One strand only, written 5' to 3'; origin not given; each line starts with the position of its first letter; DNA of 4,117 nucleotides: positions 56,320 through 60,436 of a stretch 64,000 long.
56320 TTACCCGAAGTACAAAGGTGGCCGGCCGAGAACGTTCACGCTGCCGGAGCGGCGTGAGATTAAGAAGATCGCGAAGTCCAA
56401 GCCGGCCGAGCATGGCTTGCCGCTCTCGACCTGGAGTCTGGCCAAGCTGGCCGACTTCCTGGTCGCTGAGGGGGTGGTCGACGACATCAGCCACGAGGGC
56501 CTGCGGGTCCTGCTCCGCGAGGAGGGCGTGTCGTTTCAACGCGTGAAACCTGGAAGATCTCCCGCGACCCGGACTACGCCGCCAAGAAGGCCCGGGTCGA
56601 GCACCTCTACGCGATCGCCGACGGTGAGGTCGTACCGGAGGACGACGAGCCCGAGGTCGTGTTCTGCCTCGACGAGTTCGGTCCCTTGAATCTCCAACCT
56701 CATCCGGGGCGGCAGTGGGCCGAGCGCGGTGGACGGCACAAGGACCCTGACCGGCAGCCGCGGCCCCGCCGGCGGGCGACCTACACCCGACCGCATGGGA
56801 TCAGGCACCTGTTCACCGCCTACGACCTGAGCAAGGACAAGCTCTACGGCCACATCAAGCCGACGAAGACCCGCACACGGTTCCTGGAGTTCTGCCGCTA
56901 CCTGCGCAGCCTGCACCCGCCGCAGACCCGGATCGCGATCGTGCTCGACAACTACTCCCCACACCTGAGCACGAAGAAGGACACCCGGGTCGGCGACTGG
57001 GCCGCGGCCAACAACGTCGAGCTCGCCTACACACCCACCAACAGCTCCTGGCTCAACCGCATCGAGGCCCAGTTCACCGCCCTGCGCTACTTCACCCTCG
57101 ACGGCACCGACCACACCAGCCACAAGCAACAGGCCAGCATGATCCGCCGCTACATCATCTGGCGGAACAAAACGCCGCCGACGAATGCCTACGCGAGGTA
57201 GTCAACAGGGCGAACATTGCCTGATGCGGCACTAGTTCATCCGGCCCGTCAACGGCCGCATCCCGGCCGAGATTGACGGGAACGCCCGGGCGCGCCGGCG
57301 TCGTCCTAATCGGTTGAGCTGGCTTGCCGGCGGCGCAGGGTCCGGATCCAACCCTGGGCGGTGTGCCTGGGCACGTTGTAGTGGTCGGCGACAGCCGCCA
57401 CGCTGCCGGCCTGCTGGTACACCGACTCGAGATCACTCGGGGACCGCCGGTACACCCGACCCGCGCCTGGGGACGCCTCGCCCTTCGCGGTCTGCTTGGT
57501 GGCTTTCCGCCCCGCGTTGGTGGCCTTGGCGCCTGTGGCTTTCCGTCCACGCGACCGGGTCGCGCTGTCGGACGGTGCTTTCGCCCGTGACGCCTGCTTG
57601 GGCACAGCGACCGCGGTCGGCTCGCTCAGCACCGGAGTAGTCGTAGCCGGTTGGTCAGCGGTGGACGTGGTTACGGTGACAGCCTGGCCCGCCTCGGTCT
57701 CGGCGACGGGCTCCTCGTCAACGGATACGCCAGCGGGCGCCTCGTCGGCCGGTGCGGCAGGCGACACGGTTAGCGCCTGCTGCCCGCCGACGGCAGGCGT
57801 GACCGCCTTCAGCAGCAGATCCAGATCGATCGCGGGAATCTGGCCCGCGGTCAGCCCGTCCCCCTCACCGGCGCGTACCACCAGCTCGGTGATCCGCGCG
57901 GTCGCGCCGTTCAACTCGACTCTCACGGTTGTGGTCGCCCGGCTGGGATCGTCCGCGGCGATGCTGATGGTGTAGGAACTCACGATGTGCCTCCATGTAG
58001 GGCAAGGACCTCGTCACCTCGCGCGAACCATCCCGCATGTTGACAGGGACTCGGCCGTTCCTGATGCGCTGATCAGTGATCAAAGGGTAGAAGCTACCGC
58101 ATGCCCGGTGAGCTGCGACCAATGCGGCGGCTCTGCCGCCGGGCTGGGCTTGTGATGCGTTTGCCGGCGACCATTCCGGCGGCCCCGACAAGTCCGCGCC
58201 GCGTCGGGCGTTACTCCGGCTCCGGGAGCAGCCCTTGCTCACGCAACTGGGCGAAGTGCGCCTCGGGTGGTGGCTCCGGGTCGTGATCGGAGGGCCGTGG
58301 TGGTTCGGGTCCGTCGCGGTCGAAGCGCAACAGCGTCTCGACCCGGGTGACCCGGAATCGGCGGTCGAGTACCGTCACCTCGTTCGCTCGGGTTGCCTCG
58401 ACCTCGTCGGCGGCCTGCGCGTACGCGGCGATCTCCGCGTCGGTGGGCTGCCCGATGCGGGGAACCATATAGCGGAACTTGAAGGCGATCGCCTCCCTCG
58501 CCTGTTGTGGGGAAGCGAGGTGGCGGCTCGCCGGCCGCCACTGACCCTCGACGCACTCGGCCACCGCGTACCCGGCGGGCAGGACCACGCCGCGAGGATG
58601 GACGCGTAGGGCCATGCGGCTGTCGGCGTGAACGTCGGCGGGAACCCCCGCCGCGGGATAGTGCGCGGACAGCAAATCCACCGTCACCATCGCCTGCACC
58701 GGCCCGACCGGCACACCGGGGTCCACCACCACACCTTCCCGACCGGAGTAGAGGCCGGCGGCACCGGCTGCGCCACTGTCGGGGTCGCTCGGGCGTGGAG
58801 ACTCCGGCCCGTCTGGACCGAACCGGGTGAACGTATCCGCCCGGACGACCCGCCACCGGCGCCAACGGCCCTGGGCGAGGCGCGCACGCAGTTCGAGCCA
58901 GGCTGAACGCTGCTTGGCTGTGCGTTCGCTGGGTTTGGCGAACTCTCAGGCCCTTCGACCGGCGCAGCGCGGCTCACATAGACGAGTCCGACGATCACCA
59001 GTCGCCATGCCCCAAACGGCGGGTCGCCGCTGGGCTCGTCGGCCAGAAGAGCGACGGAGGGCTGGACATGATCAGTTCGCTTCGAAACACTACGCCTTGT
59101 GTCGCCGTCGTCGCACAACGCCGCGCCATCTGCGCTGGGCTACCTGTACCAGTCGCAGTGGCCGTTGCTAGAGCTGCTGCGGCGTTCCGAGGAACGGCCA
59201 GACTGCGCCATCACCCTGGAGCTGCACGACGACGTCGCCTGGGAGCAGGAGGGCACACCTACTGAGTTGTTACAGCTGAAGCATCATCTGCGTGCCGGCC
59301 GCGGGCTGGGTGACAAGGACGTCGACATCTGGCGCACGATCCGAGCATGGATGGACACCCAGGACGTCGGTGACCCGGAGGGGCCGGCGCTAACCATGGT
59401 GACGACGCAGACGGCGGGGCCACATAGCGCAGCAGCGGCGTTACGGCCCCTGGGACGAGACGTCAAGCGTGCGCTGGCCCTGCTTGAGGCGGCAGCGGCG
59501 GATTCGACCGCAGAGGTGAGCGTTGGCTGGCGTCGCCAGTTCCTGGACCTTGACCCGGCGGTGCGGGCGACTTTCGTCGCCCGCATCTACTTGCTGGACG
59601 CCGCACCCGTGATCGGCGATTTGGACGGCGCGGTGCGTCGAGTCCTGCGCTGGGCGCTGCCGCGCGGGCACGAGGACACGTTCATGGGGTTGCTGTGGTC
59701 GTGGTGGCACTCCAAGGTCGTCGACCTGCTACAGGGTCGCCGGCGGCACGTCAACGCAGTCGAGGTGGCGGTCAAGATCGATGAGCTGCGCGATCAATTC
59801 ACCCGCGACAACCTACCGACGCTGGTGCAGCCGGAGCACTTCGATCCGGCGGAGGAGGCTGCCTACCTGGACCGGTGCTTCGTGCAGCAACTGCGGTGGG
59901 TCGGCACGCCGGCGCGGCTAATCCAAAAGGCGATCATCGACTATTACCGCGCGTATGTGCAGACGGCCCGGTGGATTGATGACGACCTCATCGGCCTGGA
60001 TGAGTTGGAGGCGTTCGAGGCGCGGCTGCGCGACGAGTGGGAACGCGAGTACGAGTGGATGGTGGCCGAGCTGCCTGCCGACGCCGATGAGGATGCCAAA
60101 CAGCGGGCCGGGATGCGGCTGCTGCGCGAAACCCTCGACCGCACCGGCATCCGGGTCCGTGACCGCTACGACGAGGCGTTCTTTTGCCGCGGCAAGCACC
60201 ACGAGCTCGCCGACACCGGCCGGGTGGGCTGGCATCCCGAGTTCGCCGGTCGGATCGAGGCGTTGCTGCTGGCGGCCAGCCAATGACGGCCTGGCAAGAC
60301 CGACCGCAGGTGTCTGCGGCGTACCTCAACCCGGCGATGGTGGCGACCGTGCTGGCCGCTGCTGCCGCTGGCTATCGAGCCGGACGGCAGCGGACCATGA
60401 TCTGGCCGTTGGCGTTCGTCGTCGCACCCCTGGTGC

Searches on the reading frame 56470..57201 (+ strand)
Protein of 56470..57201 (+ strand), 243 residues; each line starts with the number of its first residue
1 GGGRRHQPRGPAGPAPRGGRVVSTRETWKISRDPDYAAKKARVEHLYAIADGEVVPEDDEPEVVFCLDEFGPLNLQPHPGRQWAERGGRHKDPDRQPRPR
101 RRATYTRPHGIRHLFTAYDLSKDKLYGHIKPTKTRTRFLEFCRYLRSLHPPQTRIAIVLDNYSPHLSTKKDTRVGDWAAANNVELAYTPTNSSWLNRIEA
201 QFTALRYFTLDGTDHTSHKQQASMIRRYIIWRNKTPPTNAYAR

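Call 20: search_protein_families(library=pfam, proteins=[window:56470-57201:+], max_evalue=0.001)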
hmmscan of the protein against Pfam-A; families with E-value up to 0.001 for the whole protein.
window:56470-57201:+ (243 aa): 1 family
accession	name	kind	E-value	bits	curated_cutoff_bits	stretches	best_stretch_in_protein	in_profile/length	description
PF13358.12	DDE_3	-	1.7e-13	51.1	28.6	1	64-209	2-133/146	DDE superfamily endonuclease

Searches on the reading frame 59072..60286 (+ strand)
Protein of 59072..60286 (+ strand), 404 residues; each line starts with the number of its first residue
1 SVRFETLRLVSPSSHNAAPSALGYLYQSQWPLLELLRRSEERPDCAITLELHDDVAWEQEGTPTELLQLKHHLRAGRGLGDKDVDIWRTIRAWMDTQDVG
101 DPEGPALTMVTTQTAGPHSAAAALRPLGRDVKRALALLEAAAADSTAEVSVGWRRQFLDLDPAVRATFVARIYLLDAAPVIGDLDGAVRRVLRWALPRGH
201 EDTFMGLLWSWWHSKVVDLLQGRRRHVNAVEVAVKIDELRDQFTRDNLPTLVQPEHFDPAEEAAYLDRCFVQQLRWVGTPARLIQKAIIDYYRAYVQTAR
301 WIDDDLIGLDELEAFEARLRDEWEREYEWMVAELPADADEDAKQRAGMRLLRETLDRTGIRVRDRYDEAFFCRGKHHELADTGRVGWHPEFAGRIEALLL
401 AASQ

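Call 20: search_protein_families(library=pfam, proteins=[window:59072-60286:+], max_evalue=0.001)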
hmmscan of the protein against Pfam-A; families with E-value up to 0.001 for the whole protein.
window:59072-60286:+ (404 aa): 1 family
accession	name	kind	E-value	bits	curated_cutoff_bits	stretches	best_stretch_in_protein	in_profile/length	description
PF20283.3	CTD7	-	9.8e-42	142.6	27.6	1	270-392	1-123/126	C-terminal domain 7 of the ABC-three component (ABC-3C) systems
